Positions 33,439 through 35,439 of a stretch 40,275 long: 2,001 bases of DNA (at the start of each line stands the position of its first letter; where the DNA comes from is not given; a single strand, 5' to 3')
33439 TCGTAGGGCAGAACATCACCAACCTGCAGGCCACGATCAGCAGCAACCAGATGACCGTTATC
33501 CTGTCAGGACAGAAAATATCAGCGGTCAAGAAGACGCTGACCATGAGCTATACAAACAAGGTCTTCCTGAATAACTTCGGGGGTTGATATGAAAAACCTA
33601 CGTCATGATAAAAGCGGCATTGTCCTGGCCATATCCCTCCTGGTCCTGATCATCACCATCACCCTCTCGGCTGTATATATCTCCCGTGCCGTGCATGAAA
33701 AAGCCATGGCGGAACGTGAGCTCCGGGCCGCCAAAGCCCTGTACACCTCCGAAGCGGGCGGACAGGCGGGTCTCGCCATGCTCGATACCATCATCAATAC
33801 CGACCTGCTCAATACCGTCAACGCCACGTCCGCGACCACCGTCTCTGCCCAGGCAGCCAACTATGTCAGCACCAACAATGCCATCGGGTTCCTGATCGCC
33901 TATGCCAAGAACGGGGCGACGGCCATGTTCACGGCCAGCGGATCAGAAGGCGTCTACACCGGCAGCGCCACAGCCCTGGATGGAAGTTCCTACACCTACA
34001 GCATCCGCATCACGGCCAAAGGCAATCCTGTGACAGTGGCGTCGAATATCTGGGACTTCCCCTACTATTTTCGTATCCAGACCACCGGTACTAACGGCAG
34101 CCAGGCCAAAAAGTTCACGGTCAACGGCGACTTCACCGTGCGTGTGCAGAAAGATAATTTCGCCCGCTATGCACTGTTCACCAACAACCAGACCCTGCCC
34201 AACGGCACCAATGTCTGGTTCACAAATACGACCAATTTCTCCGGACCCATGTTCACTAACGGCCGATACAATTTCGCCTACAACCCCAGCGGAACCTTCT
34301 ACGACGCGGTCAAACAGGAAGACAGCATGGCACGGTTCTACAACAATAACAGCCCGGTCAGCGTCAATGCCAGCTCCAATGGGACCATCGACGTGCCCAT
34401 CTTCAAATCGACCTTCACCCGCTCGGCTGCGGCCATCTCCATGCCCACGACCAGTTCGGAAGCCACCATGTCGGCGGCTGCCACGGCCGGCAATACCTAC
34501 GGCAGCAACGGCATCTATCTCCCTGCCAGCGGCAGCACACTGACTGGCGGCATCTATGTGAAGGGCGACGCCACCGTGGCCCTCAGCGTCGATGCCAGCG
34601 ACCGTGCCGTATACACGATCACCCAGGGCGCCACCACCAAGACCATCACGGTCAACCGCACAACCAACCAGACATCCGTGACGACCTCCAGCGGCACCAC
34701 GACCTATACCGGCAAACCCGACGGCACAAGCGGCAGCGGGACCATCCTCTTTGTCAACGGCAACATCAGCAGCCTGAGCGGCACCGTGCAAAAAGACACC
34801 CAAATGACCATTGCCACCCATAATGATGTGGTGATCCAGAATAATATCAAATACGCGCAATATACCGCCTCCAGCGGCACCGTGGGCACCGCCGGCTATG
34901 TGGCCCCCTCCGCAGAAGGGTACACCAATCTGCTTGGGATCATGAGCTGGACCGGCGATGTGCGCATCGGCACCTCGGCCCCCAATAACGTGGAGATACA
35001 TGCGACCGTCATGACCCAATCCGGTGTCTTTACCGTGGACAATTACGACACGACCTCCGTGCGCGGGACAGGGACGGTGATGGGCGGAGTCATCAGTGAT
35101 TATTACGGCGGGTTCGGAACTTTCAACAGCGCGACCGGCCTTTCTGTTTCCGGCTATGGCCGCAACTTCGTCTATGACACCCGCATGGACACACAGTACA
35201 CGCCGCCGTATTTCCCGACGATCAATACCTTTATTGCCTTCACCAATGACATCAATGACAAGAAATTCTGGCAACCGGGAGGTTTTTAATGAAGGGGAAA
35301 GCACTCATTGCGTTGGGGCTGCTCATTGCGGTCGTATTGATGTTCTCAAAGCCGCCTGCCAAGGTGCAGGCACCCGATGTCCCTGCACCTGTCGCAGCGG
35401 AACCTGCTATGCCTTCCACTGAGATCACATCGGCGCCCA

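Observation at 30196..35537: Two divergent, mirror-image pseudopilin modules, each ending in an oversized PilX-like protein, with no pilus machinery nearby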

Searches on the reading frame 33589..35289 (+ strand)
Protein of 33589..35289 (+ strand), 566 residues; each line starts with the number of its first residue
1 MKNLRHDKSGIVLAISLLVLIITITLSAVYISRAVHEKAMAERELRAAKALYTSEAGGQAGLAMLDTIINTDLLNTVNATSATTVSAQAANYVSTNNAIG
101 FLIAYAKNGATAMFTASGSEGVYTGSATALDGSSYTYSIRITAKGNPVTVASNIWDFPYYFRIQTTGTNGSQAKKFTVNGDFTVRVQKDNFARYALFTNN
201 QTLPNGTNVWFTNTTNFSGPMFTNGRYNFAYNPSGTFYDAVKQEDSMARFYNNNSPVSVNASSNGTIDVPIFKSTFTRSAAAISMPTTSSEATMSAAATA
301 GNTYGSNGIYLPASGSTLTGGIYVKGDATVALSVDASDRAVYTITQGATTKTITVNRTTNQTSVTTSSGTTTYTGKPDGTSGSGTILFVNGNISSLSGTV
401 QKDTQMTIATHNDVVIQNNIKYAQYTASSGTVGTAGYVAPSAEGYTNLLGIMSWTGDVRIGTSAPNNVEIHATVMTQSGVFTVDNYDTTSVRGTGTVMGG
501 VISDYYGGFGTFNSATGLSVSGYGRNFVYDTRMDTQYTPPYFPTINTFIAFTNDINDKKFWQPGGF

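Call 3: search_protein_families(library=pfam, max_evalue=1, proteins=[window:33589-35289:+])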
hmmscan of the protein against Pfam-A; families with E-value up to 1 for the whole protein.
window:33589-35289:+ (566 aa): 3 families
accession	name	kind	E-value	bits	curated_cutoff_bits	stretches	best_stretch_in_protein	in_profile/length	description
PF16241.10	DUF4900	-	4.3e-13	49.9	29.4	1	161-233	6-78/89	Domain of unknown function (DUF4900)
PF02468.20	PsbN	-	0.031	14.6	25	1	9-32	3-26/43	Photosystem II reaction centre N protein (psbN)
PF11683.13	DUF3278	-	0.044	14.3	26.6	1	5-49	58-102/130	Protein of unknown function (DUF3278)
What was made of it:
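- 33589..35289 (+): X': ComZ-like tip pilin, 566 aa. Long N-terminal helix without Glu5, pilin sheet, DUF4900 region, large beta-solenoid. Pfam DUF4900 E 4.3e-13 (call 3).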

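Call 6: search_protein_families(library=ncbifam, max_evalue=1, proteins=[window:33589-35289:+])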
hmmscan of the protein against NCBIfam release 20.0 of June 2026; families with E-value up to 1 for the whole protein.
window:33589-35289:+ (566 aa): 0 families

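Call 10: find_homologous_proteins(query=window:33589-35289:+)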
Query window:33589-35289:+ (566 aa): 394 proteins with E <= 0.001 among 8000 candidates; the best 120 are listed.
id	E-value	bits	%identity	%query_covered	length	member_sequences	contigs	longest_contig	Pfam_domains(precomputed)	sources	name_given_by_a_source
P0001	0.0e+0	1214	100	100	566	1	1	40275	PF16241.11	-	-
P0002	1.7e-267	907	73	99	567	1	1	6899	PF16241.11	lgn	-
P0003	4.4e-265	899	72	99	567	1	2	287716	PF16241.11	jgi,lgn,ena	-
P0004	5.7e-262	888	70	100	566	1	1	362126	PF16241.11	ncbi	-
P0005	3.9e-253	859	68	100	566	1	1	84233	PF16241.11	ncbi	-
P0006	1.7e-239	814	66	99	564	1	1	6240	PF16241.11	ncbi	-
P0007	3.8e-235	800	64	100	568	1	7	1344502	PF16241.11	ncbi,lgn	-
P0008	1.3e-234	798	65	100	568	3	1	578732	PF16241.11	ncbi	-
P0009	1.2e-232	792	63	100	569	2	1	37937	PF16241.11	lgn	-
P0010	1.4e-228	778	62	100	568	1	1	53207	PF16241.11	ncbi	-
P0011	6.8e-227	773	62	100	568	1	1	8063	PF16241.11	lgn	-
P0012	1.6e-223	762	64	99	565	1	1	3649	PF16241.11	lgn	-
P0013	1.0e-221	756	62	99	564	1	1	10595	PF16241.11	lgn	-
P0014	6.0e-217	740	62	96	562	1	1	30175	PF16241.11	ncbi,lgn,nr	ncbi:MAG: DUF4900 domain-containing protein [Candidatus Omnitrophica bacterium]|nr:DUF4900 domain-co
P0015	1.4e-215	735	60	99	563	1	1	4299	PF16241.11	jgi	jgi:hypothetical protein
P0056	1.9e-190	652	53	99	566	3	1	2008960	PF16241.11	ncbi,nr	ncbi:MAG: DUF4900 domain-containing protein [Candidatus Omnitrophica bacterium]|nr:DUF4900 domain-co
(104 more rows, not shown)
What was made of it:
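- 33589..35289 (+): Homologues of 50-73% identity and constant length, the named ones all Omnitrophota MAGs (394 hits at E<=0.001; call 10).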

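Call 13: find_encoding_contigs(protein=P0004, flank=10000, max_places=2)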
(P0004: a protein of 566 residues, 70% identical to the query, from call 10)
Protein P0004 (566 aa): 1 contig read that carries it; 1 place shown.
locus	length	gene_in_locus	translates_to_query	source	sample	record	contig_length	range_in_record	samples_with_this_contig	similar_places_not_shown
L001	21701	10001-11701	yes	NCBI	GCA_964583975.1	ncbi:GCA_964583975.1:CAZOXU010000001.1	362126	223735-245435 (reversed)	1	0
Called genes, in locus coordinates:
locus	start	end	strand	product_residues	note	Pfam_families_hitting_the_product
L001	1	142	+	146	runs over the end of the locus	-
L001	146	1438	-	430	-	PF01943:Polysacc_synt, PF13440:Polysacc_synt_3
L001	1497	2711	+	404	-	PF00232:Glyco_hydro_1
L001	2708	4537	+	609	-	PF02543:Carbam_trans_N, PF16861:Carbam_trans_C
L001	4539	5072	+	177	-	PF19588:SxtJ (weak)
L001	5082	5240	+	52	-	PF19451:DUF5989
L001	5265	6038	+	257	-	PF00072:Response_reg, PF23198:PDE8A_N (faint)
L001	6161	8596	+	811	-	PF13188:PAS_8 (faint), PF08448:PAS_4, PF00990:GGDEF, PF00563:EAL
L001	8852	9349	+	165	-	PF07963:N_methyl (weak)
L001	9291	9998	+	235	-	PF07963:N_methyl (faint)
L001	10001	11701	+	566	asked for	PF16241:DUF4900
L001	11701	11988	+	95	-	-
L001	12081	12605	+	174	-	PF11810:DUF3332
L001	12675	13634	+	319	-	PF05170:AsmA (weak), PF05359:DUF748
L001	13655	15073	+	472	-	PF13520:AA_permease_2, PF00324:AA_permease, PF13906:AA_permease_C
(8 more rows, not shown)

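Call 14: find_encoding_contigs(protein=P0056, flank=10000, max_places=2)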
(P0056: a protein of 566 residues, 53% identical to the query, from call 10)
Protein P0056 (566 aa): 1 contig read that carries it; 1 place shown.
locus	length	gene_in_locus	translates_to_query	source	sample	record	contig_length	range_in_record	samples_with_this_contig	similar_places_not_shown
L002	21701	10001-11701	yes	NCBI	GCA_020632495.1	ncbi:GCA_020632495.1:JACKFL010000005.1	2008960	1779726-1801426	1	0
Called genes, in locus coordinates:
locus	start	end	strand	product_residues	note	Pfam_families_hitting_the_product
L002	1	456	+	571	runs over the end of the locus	PF03717:PBP_dimer, PF00905:Transpeptidase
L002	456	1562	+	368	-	PF01098:FTSW_RODA_SPOVE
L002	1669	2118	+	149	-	PF05157:MshEN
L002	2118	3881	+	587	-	PF05157:MshEN, PF00437:T2SSE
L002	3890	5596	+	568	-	PF05157:MshEN, PF00437:T2SSE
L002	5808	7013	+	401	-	PF28597:T2SSF_N, PF00482:T2SSF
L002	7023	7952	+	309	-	-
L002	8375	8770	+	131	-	PF07963:N_methyl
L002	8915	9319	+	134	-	-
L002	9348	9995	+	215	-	PF07963:N_methyl (weak)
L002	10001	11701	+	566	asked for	PF16241:DUF4900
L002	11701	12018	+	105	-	-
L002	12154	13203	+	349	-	PF11104:PilM_2, PF14450:FtsA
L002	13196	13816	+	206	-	PF05137:PilN (weak)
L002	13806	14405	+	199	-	PF04350:PilO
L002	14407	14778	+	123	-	PF23862:CdsD_C (weak)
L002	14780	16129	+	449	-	PF16344:FecR_C (faint), PF21305:type_II_gspD_N0 (weak), PF07660:STN, PF03958:Secretin_N, PF00263:Secretin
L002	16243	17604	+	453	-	PF10150:RNase_E_G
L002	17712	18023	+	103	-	PF00829:Ribosomal_L21p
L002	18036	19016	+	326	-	PF01018:GTP1_OBG, PF01926:MMR_HSR1, PF02421:FeoB_N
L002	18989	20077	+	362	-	PF00696:AA_kinase, PF01472:PUA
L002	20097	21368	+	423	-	PF00171:Aldedh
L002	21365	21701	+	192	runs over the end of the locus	PF01467:CTP_transf_like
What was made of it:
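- On Type II secretion system GspHIJK: Relatives have PilM_2/PilN/PilO instead (call 14).
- The ATPase and platform Pfam families (T2SSE, T2SSF) are shared between the two kinds of system (call 14). GspC/L/M are not there (call 14).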

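Call 22: find_related_loci(query=A1, collection=genome_contigs, flank=10000)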
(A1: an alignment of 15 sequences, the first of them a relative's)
Query A1 (566 aa) in genome_contigs; peptide patterns used: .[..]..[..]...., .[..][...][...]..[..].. (x = any residue, [..] = any of these).
111 stretches matched a pattern; 76 encode a relative of the query (tblastn E <= 1e-3); 75 distinct loci.
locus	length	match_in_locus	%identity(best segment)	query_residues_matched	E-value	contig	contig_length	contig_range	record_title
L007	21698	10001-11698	70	1-566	0e+0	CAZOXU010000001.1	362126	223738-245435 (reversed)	MAG TPA_asm: uncultured Planctomycetales bacterium isolate SRP278252_co2_25 genome assembly, contig: NODE_15_length_3621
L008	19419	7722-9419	68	1-566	0e+0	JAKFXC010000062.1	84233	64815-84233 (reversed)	MAG: Candidatus Omnitrophota bacterium isolate ND2_Bin_17 ND2_0000016, whole genome shotgun sequence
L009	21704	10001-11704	64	1-566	0e+0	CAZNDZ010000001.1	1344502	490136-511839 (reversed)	MAG TPA_asm: uncultured Planctomycetales bacterium isolate SRP219642_co4_309 genome assembly, contig: NODE_1_length_1344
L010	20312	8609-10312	65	1-566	0e+0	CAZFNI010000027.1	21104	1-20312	MAG TPA_asm: uncultured Planctomycetales bacterium isolate SRP342105_co1_465 genome assembly, contig: NODE_3328_length_2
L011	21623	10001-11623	62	26-566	0e+0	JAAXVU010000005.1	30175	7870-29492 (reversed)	MAG: Candidatus Omnitrophota bacterium isolate W9_Combined_metabat1_094 W9_Combined_metabat1_094_NODE_829, whole genome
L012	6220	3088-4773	60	6-566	0e+0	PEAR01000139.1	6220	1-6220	MAG: Candidatus Omnitrophota bacterium isolate Cal1bin1 scaffold404, whole genome shotgun sequence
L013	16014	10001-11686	58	1-566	0e+0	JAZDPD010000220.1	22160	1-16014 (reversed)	MAG: Candidatus Omnitrophota bacterium isolate MEGAHIT-group-0.817 k141_17823484, whole genome shotgun sequence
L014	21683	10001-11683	59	10-566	0e+0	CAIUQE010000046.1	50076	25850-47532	MAG: Candidatus Omnitrophica bacterium isolate MJ-2014-D6_bin-075 genome assembly, contig: bin-075:46/49, whole genome s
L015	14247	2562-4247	53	6-564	0e+0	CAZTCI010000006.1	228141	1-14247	MAG TPA_asm: uncultured Planctomycetales bacterium isolate binchicken_co185_276 genome assembly, contig: NODE_55_length_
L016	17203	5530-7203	56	6-564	0e+0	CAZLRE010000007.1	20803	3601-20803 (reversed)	MAG TPA_asm: uncultured Planctomycetales bacterium isolate binchicken_co16_163 genome assembly, contig: NODE_4268_length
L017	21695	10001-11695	56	6-566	0e+0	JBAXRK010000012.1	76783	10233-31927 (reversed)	MAG: Candidatus Omnitrophota bacterium isolate ELA581 MAG581_12, whole genome shotgun sequence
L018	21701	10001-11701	56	10-566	0e+0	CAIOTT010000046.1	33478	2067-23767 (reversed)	MAG: Candidatus Omnitrophica bacterium isolate Ki2-D4_bin-0675 genome assembly, contig: bin-0675:46/74, whole genome sho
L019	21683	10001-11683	53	6-564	0e+0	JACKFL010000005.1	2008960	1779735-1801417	MAG: Candidatus Omnitrophota bacterium isolate HK-STAS-OMNI-4 HK-STAS-OMNI-4_5, whole genome shotgun sequence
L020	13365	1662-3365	54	1-566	0e+0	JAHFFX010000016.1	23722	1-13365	MAG: Candidatus Omnitrophota bacterium isolate nzgw301 NODE_1819_length_23723_cov_3.073934, whole genome shotgun sequenc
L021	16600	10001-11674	55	6-564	0e+0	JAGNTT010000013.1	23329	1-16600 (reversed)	MAG: Candidatus Omnitrophota bacterium isolate Go_SlAct_bin_392 Go_SlAct_7778_length_23329_cov_10.292130, whole genome s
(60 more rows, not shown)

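Call 34: search_solved_structures(query=A1, max_evalue=1)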
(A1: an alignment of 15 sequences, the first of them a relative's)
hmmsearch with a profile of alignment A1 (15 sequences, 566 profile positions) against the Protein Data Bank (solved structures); distinct sequences matched with E-value up to 1: 1.
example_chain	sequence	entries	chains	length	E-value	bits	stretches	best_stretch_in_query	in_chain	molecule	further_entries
1m8n_A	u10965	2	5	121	0.61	11.9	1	252-350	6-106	Antifreeze protein isoform 501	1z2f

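Call 39: predict_structure(alignment_id=A1)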
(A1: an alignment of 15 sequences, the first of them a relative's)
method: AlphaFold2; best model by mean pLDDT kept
length: 566 residues; sequences in the alignment: 15
mean_pLDDT: 73.6   pTM: 0.63
mean pLDDT of the five models: 73.6, 62.7, 60.9, 59.2, 58.0
residues with pLDDT >= 90: 135; 70-90: 207; 50-70: 137; < 50: 87
segments of 3 or more residues with pLDDT < 50: 1-10, 200-202, 206-212, 224-234, 245-269, 282-287, 545-554, 556-566
pLDDT, mean of each block of 10 residues (from residue 1): 43 66 66 66 75 76 79 69 69 90 86 88 78 81 86 75 86 81 64 54 47 59 44 55 49 46 43 56 51 87 92 93 97 95 96 94 95 91 87 96 90 94 89 75 86 87 88 80 70 79 60 58 75 67 48 45 40
secondary structure, 60 per line:
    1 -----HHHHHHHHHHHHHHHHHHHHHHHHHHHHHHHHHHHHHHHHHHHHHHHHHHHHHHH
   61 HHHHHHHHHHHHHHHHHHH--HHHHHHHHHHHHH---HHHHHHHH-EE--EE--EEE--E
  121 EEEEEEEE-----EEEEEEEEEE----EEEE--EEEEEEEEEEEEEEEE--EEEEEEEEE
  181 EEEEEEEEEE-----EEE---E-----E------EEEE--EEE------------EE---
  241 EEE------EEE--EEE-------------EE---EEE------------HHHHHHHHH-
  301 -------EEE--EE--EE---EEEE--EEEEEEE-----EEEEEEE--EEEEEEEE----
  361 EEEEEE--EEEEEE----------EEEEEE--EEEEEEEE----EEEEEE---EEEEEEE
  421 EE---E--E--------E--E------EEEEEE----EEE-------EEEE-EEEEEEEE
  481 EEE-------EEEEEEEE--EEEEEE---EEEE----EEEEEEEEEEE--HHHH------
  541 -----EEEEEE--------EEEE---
elements in order: H6-79 H82-94 H98-105 E115-117 E120-128 E134-143 E148-151 E154-169 E172-190 E196-198 E215-218 E221-223 E241-243 E250-252 E255-257 E276-278 H291-299 E308-310 E322-325 E328-334 E340-346 E349-356 E361-366 E369-374 E385-390 E393-400 E405-410 E414-422 E448-453 E458-460 E468-471 E473-483 E491-498 E501-506 E510-513 E518-528 H531-534 E546-551 E560-563
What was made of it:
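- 33589..35289 (+): AlphaFold pLDDT 73.6 (call 39).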

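Call 43: fold_search(model_id=the predicted structure, library=pdb)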
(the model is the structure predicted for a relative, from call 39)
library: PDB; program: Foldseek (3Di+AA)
matches with E <= 10: 193; with E <= 0.001: 1
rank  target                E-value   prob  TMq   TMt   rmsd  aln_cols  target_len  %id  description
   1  6qvi_B                5.4e-08  1.00  0.28  0.31  18.5       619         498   12  Crystal structure of competence-associated pilin ComZ from Thermus thermophilus (released 2019-05-29)
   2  3aot                  5.2e-01  0.13  0.07  0.14  10.3       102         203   13  Crystal structure of juvenile hormone binding protein from silkworm in its apo form (released 2011-10-12)
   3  3h4z_B                8.4e-01  0.14  0.10  0.10   8.7       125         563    6  Crystal Structure of an MBP-Der p 7 fusion protein (released 2010-03-31)
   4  2obd_A                8.9e-01  0.12  0.10  0.12   8.6       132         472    9  Crystal Structure of Cholesteryl Ester Transfer Protein (released 2007-01-23)
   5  3h4z_A                9.3e-01  0.09  0.09  0.09   9.5       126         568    7  Crystal Structure of an MBP-Der p 7 fusion protein (released 2010-03-31)
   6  9ink_A                9.8e-01  0.10  0.09  0.18  12.2       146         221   15  Crystal structure of beta-carotene-binding protein (BBP) from Schistocerca gregaria complexed with beta-carotene (released 2024-09-18)
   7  9hae_C                1.1e+00  0.06  0.07  0.15  11.5       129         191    7  Dust mite allergen Der f 7 with computationally designed DerF7_b2 binder (released 2024-12-18)
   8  2rqf_MODEL_1_A        1.1e+00  0.09  0.07  0.14   8.2        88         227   12  Solution structure of juvenile hormone binding protein from silkworm in complex with JH III (released 2010-05-05)
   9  7ccc_C                1.2e+00  0.69  0.10  0.19   3.6        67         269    9  The structure of the actin filament uncapping complex mediated by twinfilin (released 2021-02-03)
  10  1ewf                  1.2e+00  0.15  0.11  0.13   7.0       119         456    9  THE 1.7 ANGSTROM CRYSTAL STRUCTURE OF BPI (released 2000-06-21)
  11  9haf_E                1.2e+00  0.10  0.09  0.22   9.1       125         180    6  Dust mite allergen Der f 7 with computationally designed DerF7_b2 binder (released 2024-12-18)
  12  1bp1                  1.3e+00  0.11  0.09  0.10   6.0        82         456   10  CRYSTAL STRUCTURE OF BPI, THE HUMAN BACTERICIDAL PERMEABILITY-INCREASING PROTEIN (released 1997-09-04)
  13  5cnl_A                1.4e+00  0.12  0.06  0.18   5.5        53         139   15  Crystal structure of an IcmL-like type IV secretion system protein (lpg0120) from Legionella pneumophila subsp. pneumo (released 2015-08-05)
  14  7t5q_I                1.4e+00  0.25  0.09  0.17  11.3        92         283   14  Cryo-EM Structure of a Transition State of Arp2/3 Complex Activation (released 2023-06-14)
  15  3ub1_B                1.4e+00  0.16  0.07  0.13   5.9        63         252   11  Ntf2 like protein involved in plasmid conjugation (released 2012-02-08)
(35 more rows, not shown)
